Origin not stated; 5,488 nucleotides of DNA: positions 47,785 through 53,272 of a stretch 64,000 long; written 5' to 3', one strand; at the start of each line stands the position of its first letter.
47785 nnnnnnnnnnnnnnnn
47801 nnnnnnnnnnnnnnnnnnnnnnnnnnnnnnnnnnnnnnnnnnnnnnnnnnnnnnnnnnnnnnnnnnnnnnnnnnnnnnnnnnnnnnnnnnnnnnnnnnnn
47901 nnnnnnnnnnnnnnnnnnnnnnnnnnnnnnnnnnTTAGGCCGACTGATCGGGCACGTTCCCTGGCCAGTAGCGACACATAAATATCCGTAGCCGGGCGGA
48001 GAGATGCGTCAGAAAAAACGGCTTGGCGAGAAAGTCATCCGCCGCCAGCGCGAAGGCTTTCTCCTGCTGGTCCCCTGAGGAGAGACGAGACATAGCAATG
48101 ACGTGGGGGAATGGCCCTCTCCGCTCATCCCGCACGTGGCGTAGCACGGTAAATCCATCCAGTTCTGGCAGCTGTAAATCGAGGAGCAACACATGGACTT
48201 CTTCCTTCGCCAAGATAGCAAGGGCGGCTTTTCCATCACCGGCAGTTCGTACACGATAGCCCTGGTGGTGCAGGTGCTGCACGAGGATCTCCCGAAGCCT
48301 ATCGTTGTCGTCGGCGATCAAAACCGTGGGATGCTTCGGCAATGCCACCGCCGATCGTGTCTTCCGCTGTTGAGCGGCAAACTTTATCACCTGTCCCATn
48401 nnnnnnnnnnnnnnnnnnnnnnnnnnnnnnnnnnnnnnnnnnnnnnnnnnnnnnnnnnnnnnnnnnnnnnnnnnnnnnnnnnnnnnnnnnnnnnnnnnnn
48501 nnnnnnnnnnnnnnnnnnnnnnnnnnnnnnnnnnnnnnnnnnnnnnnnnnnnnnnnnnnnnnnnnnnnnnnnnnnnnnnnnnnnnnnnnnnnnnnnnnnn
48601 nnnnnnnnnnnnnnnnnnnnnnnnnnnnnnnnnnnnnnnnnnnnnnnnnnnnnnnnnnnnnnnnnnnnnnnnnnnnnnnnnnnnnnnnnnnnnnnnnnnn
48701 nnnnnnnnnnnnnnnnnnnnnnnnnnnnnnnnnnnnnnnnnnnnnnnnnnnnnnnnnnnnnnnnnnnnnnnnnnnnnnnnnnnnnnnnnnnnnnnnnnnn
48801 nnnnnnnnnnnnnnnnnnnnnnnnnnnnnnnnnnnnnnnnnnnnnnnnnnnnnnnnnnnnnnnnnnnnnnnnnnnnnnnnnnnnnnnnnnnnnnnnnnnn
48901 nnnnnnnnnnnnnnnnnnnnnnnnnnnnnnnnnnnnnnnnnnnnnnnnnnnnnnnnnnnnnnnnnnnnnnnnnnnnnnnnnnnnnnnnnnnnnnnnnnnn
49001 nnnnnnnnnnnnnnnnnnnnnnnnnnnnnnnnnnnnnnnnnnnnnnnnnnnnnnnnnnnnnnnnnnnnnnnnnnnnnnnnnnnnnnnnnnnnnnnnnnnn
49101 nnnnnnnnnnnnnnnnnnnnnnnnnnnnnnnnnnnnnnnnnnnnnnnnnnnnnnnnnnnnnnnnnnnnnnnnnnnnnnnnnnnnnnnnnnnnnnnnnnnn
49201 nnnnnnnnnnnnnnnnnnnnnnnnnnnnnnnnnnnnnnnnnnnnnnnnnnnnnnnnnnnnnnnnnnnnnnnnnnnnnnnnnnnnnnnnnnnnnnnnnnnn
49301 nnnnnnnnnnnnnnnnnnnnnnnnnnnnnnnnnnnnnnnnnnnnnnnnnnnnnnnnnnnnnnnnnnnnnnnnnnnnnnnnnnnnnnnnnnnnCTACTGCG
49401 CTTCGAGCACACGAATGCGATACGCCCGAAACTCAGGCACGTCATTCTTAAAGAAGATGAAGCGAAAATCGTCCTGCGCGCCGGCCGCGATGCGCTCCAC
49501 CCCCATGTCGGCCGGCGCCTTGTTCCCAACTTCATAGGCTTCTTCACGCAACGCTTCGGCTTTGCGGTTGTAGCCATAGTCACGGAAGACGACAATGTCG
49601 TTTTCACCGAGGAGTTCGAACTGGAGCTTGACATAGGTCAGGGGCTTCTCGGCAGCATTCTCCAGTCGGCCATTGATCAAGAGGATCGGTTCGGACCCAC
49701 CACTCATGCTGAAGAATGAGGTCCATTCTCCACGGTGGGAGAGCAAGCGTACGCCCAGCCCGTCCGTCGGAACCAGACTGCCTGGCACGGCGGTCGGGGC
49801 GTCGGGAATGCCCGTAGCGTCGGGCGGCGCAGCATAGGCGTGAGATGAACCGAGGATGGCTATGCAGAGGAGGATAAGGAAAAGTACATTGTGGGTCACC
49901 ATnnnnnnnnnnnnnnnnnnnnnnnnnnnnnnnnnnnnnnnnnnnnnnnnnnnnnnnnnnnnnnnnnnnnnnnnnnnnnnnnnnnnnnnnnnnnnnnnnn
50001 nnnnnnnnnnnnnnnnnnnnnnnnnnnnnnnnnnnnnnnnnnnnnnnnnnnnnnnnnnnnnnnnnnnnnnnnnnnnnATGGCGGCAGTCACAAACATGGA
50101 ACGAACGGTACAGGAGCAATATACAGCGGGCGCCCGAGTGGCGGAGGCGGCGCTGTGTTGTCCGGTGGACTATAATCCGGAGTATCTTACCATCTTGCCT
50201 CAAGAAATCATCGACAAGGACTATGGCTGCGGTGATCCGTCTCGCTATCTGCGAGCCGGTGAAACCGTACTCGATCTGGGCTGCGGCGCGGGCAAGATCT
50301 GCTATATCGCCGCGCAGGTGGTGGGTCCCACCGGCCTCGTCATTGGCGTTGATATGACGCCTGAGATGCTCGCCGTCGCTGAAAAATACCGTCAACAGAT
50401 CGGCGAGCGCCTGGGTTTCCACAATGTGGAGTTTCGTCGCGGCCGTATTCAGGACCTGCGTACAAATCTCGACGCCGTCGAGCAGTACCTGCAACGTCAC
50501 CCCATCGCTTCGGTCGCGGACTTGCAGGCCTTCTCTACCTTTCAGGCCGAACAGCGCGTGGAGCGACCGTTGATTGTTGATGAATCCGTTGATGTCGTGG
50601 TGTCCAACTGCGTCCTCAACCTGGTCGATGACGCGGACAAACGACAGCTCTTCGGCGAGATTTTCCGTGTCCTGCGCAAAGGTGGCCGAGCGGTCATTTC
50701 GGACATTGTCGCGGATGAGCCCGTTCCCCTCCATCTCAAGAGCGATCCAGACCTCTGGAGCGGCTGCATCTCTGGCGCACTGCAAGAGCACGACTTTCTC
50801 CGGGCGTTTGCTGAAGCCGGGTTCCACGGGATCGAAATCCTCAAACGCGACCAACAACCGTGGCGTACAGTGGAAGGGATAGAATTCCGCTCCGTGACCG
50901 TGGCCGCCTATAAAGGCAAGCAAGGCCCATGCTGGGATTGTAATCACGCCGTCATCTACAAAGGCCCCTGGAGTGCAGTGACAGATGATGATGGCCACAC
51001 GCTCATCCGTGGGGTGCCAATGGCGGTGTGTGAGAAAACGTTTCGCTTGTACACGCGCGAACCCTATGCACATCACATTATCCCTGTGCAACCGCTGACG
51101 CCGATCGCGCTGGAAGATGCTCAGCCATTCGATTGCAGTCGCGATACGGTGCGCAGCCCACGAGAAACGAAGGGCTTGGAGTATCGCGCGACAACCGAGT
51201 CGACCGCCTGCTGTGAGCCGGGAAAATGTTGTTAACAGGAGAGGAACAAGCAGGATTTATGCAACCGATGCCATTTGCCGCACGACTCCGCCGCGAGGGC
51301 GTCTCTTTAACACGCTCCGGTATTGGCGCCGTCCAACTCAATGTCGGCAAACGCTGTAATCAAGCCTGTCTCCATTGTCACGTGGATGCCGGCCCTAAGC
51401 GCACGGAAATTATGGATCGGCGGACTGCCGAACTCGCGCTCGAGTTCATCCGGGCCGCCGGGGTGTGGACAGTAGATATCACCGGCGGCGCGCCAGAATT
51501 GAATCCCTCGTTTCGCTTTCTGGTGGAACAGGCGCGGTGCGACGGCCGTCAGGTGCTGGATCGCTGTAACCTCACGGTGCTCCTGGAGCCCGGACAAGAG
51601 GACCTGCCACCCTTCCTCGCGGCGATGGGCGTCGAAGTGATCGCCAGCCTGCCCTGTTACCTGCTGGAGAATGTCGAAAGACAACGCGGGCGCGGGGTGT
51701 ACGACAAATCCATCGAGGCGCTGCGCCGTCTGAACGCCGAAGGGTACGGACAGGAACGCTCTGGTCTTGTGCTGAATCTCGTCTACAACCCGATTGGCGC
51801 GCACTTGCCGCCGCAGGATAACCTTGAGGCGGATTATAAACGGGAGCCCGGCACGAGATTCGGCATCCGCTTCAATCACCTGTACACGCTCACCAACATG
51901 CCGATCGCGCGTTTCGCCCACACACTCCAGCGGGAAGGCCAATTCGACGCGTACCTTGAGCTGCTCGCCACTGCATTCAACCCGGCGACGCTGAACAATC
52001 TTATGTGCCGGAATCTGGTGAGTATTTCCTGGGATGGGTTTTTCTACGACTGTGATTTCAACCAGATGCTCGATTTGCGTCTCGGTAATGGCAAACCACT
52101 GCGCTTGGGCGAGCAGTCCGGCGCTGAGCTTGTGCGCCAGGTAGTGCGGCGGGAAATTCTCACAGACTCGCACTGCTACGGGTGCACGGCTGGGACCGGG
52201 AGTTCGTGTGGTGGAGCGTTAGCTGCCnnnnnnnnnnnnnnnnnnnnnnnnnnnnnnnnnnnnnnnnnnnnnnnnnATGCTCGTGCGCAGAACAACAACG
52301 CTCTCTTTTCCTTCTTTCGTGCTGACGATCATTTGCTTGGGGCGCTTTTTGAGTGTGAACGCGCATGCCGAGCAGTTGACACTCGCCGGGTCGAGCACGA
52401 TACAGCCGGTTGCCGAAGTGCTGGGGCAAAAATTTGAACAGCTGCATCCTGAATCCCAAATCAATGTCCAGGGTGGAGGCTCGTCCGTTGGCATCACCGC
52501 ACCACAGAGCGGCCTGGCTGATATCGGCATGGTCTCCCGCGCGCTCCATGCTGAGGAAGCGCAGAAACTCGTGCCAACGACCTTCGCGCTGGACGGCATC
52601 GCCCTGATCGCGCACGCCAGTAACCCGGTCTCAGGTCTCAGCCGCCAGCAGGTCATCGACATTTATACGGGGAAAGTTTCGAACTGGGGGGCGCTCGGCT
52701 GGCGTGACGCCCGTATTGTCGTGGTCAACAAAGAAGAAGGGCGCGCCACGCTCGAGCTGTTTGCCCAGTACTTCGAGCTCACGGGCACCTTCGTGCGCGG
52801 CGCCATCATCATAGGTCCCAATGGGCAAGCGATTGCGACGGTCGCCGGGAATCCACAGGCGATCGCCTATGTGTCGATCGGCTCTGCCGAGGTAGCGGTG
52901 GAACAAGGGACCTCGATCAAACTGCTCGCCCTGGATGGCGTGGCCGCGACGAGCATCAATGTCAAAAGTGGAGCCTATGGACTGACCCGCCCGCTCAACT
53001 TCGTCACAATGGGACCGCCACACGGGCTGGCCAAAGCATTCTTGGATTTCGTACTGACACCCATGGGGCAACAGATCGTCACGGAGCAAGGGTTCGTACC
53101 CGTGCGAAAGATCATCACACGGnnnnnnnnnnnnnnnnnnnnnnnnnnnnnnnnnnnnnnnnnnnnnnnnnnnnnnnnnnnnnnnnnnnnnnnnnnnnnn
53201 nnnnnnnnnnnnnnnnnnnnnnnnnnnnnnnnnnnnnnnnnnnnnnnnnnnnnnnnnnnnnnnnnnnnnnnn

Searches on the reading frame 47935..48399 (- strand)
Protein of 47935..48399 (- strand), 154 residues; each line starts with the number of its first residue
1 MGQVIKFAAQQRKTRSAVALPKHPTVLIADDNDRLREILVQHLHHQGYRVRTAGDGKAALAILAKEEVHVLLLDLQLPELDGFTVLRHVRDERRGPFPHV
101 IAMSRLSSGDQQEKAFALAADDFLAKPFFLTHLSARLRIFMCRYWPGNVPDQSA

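Call 6: search_protein_families(library=pfam, proteins=[window:47935-48399:-], max_evalue=0.01)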
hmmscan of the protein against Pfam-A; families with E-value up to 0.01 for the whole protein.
window:47935-48399:- (154 aa): 1 family
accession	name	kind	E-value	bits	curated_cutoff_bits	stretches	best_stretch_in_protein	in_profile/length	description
PF00072.30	Response_reg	-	9.8e-24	84.1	30.2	1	26-137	1-110/111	Response regulator receiver domain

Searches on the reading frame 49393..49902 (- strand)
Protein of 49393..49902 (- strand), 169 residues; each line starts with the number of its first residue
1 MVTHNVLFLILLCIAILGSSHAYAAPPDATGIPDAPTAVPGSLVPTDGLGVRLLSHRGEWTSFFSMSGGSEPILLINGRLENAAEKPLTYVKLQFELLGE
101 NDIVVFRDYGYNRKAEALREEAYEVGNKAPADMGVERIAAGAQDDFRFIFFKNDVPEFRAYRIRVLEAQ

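Call 6: search_protein_families(library=pfam, proteins=[window:49393-49902:-], max_evalue=0.01)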
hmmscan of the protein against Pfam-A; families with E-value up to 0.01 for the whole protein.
window:49393-49902:- (169 aa): 1 family
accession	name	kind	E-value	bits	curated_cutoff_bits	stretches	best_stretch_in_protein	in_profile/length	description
PF11906.13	DUF3426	-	0.0023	18.5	27.7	1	68-161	63-143/147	Protein of unknown function (DUF3426)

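Call 9: search_protein_families(library=ncbifam, proteins=[window:49393-49902:-], max_evalue=0.01)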
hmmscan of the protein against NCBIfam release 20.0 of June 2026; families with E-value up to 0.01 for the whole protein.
window:49393-49902:- (169 aa): 1 family
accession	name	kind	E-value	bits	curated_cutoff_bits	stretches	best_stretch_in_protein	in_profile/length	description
NF038353.1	FxLYD_dom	domain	0.00065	19.5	23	1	76-105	6-35/71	FxLYD domain-containing protein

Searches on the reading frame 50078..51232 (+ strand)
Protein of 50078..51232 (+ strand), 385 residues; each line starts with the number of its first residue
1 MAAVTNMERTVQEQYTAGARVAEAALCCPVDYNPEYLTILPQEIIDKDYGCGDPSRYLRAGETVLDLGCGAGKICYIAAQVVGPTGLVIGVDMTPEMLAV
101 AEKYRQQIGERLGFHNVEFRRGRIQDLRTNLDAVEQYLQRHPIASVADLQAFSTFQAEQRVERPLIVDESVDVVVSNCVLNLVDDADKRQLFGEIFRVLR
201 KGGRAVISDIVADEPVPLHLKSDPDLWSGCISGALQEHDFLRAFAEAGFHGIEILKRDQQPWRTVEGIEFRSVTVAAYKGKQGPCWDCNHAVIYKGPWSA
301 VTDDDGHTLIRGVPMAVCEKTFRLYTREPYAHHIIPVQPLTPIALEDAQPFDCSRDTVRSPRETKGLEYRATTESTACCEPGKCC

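Call 30: search_protein_families(library=pfam, proteins=[window:50078-51232:+], max_evalue=0.001)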
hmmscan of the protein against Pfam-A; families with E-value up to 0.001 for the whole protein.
window:50078-51232:+ (385 aa): 12 families
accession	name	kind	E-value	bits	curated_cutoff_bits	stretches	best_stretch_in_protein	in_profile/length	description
PF13847.12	Methyltransf_31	-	4.2e-31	108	27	1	59-248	2-145/145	Methyltransferase domain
PF13649.12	Methyltransf_25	-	1.1e-17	64.9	27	2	64-132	1-63/97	Methyltransferase domain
PF08241.18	Methyltransf_11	-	4.5e-16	59.7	21.2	2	167-207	57-95/95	Methyltransferase domain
PF08242.18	Methyltransf_12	-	7.9e-11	43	30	2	65-124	1-58/98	Methyltransferase domain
PF01209.24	Ubie_methyltran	-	9e-10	38.7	20.1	1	59-148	46-131/233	ubiE/COQ5 methyltransferase family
PF13489.12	Methyltransf_23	-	7.9e-09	35.9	27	1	57-250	19-160/164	Methyltransferase domain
PF01728.25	FtsJ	-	1.2e-06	29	24.1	1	57-176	18-97/181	FtsJ-like methyltransferase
PF01135.25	PCMT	-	3.9e-06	27.2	20.3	1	58-119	71-128/210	Protein-L-isoaspartate(D-aspartate) O-methyltransferase (PCMT)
PF06325.19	PrmA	-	9.2e-06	25.8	22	0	56-103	157-202/296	Ribosomal protein L11 methyltransferase (PrmA)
PF24675.1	NpmA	-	2.1e-05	24.3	60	1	60-136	23-98/214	16S rRNA (adenine(1408)-N(1))-methyltransferase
PF02353.26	CMAS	-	5.3e-05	23.1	27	0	58-133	60-130/273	Mycolic acid cyclopropane synthetase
PF05148.21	Methyltransf_8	-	0.00098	19.5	27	0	166-210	118-159/219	Hypothetical methyltransferase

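Call 33: search_protein_families(library=ncbifam, proteins=[window:50078-51232:+], max_evalue=0.001)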
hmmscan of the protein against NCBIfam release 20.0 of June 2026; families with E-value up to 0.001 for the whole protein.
window:50078-51232:+ (385 aa): 33 families (the best 25 are shown)
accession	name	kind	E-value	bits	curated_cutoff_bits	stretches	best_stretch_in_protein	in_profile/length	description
NF040538.1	methyl_ArsM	equivalog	3.7e-105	352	500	1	24-326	25-328/356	arsinothricin biosynthesis methyltransferase ArsM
NF008823.0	PRK11873.1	subfamily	2.4e-58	197.8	263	2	166-260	142-234/272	arsenite methyltransferase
NF038099.1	AsSugarArsM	exception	3e-40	138.3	400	2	166-324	130-297/321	arsenosugar biosynthesis arsenite methyltransferase ArsM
NF041537.1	ArsM_AhpD_UU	exception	8.8e-38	130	510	2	162-257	137-230/345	arsenite methyltransferase/AhpD domain selenoprotein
NF041536.1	ArsM_DUF2284_UU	exception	2.5e-34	118.4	575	2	30-135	44-147/459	arsenite methyltransferase/DUF2284 domain selenoprotein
NF047649.1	MTase_UXPK_star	exception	4.3e-34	117.8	460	2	31-127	46-140/283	methyltransferase/UXPK-star double selenoprotein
NF045667.1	MTase_DVU1556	equivalog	5.5e-19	68.5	155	1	158-250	72-161/213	DVU_1556 family methyltransferase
NF040539.1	AST_met_ArsM_2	exception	1e-18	68.2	240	1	166-256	124-212/262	putative arsinothricin biosynthesis methyltransferase ArsM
NF043040.1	corrin_prot_MT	hypoth_equivalog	2.9e-13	49.7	180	1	57-127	38-102/216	corrinoid protein-associated methyltransferase CpaM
NF001244.0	PRK00216.1-5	equivalog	4.8e-12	45.7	216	1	60-129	48-114/236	bifunctional demethylmenaquinone methyltransferase/2-methoxy-6-polyprenyl-1,4-benzoquinol methylase UbiE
NF052510.1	methyltran_MpqE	exception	1.3e-09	37.8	335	1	59-150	45-133/234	methyl-plastoquinone biosynthesis methyltransferase MpqE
TIGR01934.1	MenG_MenH_UbiE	subfamily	1.1e-08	34.6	158.35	1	60-127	39-100/223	ubiquinone/menaquinone biosynthesis methyltransferase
TIGR02072.1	BioC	equivalog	4.8e-08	33.1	184.95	0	131-213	64-138/244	malonyl-ACP O-methyltransferase BioC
TIGR02752.1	MenG_heptapren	equivalog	1.9e-07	30.9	419.85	1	59-129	44-110/231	demethylmenaquinone methyltransferase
NF001243.0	PRK00216.1-4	equivalog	7.6e-07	28.7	235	1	59-127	46-110/237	demethylmenaquinone methyltransferase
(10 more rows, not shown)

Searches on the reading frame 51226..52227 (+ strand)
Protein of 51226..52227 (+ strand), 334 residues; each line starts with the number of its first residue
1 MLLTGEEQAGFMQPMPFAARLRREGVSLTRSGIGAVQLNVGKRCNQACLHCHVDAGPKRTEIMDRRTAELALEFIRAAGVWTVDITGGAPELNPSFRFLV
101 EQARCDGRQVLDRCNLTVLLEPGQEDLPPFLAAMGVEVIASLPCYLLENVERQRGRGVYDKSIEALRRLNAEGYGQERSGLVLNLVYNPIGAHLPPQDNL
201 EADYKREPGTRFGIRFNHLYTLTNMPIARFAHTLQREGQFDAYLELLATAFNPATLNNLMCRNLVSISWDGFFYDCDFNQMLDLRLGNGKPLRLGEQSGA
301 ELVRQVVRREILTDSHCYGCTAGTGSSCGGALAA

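Call 30: search_protein_families(library=pfam, proteins=[window:51226-52227:+], max_evalue=0.001)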
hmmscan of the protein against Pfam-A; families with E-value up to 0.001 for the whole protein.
window:51226-52227:+ (334 aa): 2 families
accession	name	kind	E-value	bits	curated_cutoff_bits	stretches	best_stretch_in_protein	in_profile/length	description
PF12345.13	DUF3641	-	1.4e-50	171.2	24.9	1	195-331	3-134/134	Protein of unknown function (DUF3641)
PF04055.27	Radical_SAM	-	1.4e-08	35.5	29.5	1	39-175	2-142/166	Radical SAM superfamily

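Call 33: search_protein_families(library=ncbifam, proteins=[window:51226-52227:+], max_evalue=0.001)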
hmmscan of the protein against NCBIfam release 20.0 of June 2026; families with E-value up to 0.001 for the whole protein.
window:51226-52227:+ (334 aa): 17 families
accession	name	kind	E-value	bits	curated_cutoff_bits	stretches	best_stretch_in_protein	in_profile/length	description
TIGR04167.1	rSAM_SeCys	equivalog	1.8e-126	421.4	300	1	28-332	2-303/303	arsenosugar biosynthesis radical SAM (seleno)protein ArsS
TIGR03962.1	mycofact_rSAM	equivalog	5.9e-08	32.3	265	1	40-177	18-152/339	mycofactocin radical SAM maturase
TIGR02668.1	moaA_archaeal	equivalog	1e-06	28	325.25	1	35-102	11-79/303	GTP 3',8-cyclase MoaA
NF001199.0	PRK00164.2-1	equivalog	6.6e-06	25.5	231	1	34-101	12-80/308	GTP 3',8-cyclase MoaA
TIGR04055.1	rSAM_NirJ2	equivalog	7.5e-06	25.7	500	1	37-173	3-137/326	putative heme d1 biosynthesis radical SAM protein NirJ2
NF050035.1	rSAM_WgK_link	exception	1.1e-05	24.6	650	1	36-170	11-144/367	radical SAM/SPASM peptide maturase WgkB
TIGR02666.1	moaA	equivalog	2e-05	23.7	284.05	1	36-104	12-84/336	GTP 3',8-cyclase MoaA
NF047865.1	rSAM_PapB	equivalog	2.1e-05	23.9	340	1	33-104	2-79/330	PapB family radical SAM/SPASM ranthipeptide maturase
NF045574.1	sacti_mat_StsB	exception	2.7e-05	23.2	625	1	27-174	89-233/466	StsB family radical SAM/SPASM domain sactipeptide maturase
TIGR04078.1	rSAM_yydG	equivalog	7.8e-05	22.3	300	1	36-96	3-64/309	YydG family radical SAM peptide epimerase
TIGR03978.1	rSAM_paired_1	equivalog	0.00011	21.1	370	0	40-107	89-161/466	His-Xaa-Ser system radical SAM maturase HxsB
TIGR03470.1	HpnH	equivalog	0.00024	20.2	225.05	1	39-175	33-164/318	adenosyl-hopene transferase HpnH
NF045646.2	rSAM_Se_TrsS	equivalog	0.00027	19.6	490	1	36-107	88-160/441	radical SAM (seleno)protein TrsS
TIGR04303.1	GeoRSP_rSAM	equivalog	0.00034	20.3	400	1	38-175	9-142/325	GeoRSP system radical SAM/SPASM protein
TIGR04546.1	rSAM_ahbC_deAc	equivalog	0.00062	18.7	650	0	36-120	41-126/390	12,18-didecarboxysiroheme deacetylase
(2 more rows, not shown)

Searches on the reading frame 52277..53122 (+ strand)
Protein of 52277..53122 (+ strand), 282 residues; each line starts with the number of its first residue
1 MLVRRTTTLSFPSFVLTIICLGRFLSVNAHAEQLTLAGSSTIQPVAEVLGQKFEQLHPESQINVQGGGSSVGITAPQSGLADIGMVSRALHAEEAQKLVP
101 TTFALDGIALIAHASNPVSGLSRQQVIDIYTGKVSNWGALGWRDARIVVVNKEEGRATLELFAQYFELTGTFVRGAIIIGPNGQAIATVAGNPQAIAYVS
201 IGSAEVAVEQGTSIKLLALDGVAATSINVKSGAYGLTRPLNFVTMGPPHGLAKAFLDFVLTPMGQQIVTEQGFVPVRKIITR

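Call 30: search_protein_families(library=pfam, proteins=[window:52277-53122:+], max_evalue=0.001)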
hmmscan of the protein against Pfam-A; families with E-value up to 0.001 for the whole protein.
window:52277-53122:+ (282 aa): 4 families
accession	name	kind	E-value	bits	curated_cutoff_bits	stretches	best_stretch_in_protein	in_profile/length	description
PF12849.12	PBP_like_2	-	5.2e-34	118.6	27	1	30-261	8-265/267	PBP superfamily domain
PF13531.11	SBP_bac_11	-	4.7e-13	49.9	25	1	34-273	1-226/227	Bacterial extracellular solute-binding protein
PF12727.12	PBP_like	-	4e-07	29.8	27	1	51-170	2-117/193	PBP superfamily domain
PF01547.30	SBP_bac_1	-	0.00032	21.2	26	0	39-266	8-307/307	Bacterial extracellular solute-binding protein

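Call 33: search_protein_families(library=ncbifam, proteins=[window:52277-53122:+], max_evalue=0.001)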
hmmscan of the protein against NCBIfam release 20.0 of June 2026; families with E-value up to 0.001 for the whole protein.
window:52277-53122:+ (282 aa): 2 families
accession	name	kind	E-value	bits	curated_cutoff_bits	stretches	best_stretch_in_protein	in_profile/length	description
TIGR02136.1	ptsS_2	subfamily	2e-53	181.5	206.6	1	29-276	36-295/295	phosphate ABC transporter substrate-binding protein PstS family protein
TIGR00975.1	3a0107s03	equivalog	9e-11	41.4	205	1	34-153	1-137/315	phosphate ABC transporter substrate-binding protein PstS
